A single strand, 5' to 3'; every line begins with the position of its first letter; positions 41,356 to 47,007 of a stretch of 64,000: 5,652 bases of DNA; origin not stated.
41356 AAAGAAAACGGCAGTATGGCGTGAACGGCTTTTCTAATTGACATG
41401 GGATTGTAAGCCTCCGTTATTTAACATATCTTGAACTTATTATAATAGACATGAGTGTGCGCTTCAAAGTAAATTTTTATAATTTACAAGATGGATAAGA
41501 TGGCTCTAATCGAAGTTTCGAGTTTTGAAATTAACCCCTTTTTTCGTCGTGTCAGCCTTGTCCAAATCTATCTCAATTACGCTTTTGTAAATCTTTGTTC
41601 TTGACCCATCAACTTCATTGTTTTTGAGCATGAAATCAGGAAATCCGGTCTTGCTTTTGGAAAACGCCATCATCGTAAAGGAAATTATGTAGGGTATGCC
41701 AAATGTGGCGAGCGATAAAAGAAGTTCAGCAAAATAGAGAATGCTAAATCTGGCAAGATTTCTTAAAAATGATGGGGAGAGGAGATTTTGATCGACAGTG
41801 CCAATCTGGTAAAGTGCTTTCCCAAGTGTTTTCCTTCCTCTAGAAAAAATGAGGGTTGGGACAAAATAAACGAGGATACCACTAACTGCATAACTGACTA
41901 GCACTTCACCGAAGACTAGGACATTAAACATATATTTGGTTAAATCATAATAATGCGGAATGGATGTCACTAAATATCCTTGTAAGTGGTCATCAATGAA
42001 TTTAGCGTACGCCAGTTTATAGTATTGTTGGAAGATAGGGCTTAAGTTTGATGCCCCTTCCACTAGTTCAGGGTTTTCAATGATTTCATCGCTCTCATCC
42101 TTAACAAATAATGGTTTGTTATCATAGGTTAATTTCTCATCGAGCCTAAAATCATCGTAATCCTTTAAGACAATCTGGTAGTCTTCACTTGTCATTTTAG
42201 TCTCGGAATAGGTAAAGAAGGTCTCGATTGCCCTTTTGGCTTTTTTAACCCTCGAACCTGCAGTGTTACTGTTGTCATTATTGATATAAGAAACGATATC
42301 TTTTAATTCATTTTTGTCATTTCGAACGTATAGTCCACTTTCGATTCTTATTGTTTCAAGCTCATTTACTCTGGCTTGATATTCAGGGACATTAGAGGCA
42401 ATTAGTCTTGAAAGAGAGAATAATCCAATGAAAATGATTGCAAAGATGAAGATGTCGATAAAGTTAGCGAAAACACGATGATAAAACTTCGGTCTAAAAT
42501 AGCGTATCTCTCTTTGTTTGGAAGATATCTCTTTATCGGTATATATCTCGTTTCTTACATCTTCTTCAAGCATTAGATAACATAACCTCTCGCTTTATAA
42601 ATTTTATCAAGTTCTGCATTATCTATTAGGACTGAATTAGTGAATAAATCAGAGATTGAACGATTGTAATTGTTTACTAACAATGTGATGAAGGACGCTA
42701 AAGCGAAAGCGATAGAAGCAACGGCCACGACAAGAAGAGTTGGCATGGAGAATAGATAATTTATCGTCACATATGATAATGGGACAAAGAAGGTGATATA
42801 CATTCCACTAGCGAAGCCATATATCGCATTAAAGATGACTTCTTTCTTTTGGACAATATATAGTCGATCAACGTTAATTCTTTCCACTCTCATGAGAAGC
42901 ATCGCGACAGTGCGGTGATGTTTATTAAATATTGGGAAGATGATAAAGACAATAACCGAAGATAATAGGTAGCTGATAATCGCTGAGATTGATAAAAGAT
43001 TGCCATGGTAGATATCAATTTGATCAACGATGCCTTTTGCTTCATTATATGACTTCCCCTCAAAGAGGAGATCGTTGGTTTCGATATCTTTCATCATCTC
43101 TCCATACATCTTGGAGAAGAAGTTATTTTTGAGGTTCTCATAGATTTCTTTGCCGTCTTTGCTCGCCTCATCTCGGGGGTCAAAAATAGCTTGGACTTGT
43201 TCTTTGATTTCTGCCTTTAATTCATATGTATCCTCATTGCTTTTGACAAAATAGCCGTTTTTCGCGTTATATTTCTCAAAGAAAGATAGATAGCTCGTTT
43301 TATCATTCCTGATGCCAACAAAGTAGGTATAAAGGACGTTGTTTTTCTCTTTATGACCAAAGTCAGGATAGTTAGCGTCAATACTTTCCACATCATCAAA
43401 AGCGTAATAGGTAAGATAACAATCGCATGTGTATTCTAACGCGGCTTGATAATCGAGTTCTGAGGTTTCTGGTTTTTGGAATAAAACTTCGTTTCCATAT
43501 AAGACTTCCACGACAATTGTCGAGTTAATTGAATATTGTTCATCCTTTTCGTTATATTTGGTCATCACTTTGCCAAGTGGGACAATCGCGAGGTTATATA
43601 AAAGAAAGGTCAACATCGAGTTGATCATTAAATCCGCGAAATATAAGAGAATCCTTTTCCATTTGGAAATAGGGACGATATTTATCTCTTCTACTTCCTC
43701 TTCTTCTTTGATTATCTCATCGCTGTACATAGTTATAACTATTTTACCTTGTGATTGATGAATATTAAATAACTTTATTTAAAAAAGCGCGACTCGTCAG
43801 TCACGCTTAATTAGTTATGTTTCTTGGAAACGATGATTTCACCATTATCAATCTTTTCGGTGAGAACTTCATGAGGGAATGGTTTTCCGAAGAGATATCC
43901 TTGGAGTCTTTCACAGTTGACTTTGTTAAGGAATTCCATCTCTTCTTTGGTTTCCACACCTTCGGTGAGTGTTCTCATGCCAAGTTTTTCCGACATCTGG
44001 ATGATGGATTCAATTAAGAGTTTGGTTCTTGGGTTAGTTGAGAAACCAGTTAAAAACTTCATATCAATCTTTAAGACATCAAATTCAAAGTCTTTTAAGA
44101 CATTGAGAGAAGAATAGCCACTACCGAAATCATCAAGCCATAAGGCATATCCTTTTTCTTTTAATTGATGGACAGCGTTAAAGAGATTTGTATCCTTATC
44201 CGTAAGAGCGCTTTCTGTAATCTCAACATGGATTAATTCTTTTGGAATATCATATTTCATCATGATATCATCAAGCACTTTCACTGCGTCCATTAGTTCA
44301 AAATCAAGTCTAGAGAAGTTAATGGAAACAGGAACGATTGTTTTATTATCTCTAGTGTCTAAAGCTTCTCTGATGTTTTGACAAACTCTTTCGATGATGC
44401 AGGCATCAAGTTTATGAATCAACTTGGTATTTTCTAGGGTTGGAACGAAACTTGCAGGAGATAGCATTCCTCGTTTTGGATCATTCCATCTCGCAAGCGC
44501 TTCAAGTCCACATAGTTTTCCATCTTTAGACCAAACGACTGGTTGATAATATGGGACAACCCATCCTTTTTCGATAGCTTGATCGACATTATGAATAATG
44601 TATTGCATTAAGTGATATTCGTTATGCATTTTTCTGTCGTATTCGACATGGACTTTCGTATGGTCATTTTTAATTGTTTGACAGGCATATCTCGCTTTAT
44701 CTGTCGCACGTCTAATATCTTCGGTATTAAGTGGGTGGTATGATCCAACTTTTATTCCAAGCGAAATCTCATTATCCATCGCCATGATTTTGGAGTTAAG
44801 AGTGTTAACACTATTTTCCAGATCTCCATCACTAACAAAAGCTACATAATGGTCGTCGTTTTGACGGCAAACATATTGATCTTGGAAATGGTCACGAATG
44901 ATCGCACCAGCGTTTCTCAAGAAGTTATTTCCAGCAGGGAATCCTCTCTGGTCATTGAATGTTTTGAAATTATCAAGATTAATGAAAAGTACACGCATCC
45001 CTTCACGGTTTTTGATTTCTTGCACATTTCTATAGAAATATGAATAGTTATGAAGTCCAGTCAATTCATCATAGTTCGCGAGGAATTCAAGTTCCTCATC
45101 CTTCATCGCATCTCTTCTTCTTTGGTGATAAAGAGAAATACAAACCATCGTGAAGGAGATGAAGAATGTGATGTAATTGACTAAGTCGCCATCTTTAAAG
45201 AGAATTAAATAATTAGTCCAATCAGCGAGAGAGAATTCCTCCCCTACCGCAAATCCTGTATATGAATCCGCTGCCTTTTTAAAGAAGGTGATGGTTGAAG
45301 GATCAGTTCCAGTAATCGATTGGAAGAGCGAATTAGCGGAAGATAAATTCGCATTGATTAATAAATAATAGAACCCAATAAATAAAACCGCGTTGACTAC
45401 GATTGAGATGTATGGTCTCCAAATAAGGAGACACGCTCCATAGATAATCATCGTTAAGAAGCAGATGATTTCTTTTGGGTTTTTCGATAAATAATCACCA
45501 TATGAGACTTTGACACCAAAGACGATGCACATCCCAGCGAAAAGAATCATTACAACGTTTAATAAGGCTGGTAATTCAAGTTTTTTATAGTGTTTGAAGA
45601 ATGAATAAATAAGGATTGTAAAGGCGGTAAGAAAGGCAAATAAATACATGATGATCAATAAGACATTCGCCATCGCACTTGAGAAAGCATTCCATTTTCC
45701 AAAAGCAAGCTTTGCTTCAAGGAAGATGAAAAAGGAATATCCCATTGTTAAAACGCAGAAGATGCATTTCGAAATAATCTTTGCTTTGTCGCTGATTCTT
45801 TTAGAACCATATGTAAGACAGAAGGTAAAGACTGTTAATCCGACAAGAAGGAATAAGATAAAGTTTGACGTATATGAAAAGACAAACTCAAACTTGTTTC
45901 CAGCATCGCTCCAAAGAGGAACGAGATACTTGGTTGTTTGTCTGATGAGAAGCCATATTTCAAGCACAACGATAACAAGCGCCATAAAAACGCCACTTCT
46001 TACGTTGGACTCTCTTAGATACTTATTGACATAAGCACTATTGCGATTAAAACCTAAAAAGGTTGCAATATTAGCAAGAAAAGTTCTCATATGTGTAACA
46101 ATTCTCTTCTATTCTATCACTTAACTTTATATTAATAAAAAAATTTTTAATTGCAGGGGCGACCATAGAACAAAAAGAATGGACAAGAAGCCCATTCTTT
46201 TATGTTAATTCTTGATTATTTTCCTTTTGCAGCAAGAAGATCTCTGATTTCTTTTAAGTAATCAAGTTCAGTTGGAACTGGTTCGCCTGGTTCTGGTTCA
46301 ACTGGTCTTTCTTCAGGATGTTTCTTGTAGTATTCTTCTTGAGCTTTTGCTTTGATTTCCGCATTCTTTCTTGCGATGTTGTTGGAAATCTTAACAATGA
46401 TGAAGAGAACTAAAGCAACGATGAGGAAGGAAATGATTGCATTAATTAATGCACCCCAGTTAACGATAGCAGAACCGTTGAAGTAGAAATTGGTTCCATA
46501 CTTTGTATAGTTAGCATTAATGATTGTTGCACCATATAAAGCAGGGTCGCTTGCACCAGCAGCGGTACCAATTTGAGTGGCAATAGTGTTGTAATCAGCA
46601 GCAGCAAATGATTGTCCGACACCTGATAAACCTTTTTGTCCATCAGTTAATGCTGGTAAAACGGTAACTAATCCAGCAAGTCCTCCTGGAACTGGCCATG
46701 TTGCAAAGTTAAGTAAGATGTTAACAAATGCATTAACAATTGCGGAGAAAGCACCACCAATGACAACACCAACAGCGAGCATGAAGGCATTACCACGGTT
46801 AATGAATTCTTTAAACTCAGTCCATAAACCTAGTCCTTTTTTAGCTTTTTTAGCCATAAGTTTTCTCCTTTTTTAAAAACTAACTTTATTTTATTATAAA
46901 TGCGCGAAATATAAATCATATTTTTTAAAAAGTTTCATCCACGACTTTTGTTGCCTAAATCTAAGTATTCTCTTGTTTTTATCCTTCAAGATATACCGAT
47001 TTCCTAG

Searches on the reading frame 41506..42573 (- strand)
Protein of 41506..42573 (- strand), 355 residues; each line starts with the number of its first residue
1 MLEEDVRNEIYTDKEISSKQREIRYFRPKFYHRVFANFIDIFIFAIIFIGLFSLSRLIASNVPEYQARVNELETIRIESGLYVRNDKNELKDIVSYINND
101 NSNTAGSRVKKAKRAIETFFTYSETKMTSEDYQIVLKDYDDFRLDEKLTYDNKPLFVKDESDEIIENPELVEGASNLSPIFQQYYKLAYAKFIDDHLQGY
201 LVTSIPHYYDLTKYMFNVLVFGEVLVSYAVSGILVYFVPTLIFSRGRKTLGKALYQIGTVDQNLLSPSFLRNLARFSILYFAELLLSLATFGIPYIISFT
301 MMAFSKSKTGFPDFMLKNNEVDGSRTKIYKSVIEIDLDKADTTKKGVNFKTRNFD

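Call 50: search_protein_families(library=pfam, proteins=[window:41506-42573:-], max_evalue=0.00001)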
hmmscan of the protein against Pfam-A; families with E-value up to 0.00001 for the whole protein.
window:41506-42573:- (355 aa): 1 family
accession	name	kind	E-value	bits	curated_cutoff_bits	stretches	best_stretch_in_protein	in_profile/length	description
PF06271.18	RDD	-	3.9e-09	37.4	24.1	1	221-316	43-136/137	RDD family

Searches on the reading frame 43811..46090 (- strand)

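Call 50: search_protein_families(library=pfam, proteins=[window:43811-46090:-], max_evalue=0.00001)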
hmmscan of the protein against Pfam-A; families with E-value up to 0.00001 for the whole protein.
window:43811-46090:- (759 aa): 2 families
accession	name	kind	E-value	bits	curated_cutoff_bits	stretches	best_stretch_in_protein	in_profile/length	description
PF00563.25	EAL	-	2.4e-62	210.8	31.3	1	502-737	4-236/236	EAL domain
PF00990.26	GGDEF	-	1.9e-14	54.2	23.8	1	338-477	1-158/161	Diguanylate cyclase, GGDEF domain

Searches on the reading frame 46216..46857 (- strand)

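Call 50: search_protein_families(library=pfam, proteins=[window:46216-46857:-], max_evalue=0.00001)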
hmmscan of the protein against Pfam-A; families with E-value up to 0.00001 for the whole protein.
window:46216-46857:- (213 aa): 1 family
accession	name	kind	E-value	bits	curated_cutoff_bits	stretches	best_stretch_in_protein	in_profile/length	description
PF01741.23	MscL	-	1.5e-24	87.1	27.4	1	11-208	1-122/123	Large-conductance mechanosensitive channel, MscL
